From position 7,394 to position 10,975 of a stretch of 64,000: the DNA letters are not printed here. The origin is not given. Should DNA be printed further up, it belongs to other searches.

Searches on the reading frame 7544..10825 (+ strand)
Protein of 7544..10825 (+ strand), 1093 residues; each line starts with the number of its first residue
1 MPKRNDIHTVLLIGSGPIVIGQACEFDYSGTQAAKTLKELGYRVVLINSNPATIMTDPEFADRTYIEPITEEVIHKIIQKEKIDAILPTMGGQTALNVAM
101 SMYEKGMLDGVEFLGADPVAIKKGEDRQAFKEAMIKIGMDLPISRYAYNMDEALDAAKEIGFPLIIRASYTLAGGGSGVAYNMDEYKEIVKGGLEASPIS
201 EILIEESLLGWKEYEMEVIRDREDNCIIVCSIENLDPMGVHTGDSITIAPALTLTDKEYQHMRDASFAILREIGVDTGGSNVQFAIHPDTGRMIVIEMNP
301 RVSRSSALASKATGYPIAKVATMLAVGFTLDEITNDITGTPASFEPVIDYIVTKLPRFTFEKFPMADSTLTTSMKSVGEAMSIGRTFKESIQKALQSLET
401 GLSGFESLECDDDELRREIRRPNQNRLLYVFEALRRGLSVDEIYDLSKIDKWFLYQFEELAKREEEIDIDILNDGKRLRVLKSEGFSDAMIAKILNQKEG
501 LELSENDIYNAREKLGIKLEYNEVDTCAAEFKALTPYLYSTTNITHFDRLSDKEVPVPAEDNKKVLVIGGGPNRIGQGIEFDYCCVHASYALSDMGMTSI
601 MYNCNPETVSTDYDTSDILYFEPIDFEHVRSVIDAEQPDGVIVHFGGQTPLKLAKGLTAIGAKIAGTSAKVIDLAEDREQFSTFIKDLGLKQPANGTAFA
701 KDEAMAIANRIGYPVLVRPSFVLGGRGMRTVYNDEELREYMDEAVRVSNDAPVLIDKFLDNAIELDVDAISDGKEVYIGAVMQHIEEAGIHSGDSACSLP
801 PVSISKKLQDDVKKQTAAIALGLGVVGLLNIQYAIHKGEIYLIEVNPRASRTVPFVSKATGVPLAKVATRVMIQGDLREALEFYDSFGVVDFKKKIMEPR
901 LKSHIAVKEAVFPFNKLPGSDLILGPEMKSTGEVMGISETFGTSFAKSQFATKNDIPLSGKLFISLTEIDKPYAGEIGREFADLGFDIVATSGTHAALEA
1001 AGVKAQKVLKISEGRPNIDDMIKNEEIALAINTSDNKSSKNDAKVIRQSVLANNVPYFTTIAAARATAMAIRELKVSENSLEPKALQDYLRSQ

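Call 67: search_protein_families(library=pfam, proteins=[window:7544-10825:+], max_evalue=0.001)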
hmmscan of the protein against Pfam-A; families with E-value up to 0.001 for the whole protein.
window:7544-10825:+ (1093 aa): 10 families
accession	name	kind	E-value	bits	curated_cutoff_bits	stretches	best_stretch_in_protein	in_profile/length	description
PF02786.22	CPSase_L_D2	-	9.9e-107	355.7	19.8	2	126-332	1-210/211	Carbamoyl-phosphate synthase L chain, ATP binding domain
PF25596.1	CPSase_L_D1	-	1.5e-92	305.8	27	2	7-122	2-117/118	Carbamoyl phosphate synthase preATP-grasp domain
PF02787.25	CPSase_L_D3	-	1.8e-23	82.8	26.6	1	418-494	2-79/80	Carbamoyl-phosphate synthetase large chain, oligomerisation domain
PF02142.27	MGS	-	3e-20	72.6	24.1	1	977-1059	5-94/94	MGS-like domain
PF02222.28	ATP-grasp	-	3.1e-14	53.5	27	1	684-849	2-163/179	ATP-grasp domain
PF07478.18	Dala_Dala_lig_C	-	1.1e-12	48.4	24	1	702-847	26-174/204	D-ala D-ala ligase C-terminus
PF02655.19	ATP-grasp_3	-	3.8e-08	34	23.2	1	676-849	2-157/160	ATP-grasp domain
PF15632.11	ATPgrasp_Ter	-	1.3e-06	28.7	29.1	1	810-876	47-112/131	ATP-grasp in the biosynthetic pathway with Ter operon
PF13535.11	ATP-grasp_4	-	1.1e-05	25.6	27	0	200-301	53-151/160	ATP-grasp domain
PF13549.11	ATP-grasp_5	-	0.00073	19.4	27.6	0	682-717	16-51/221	ATP-grasp domain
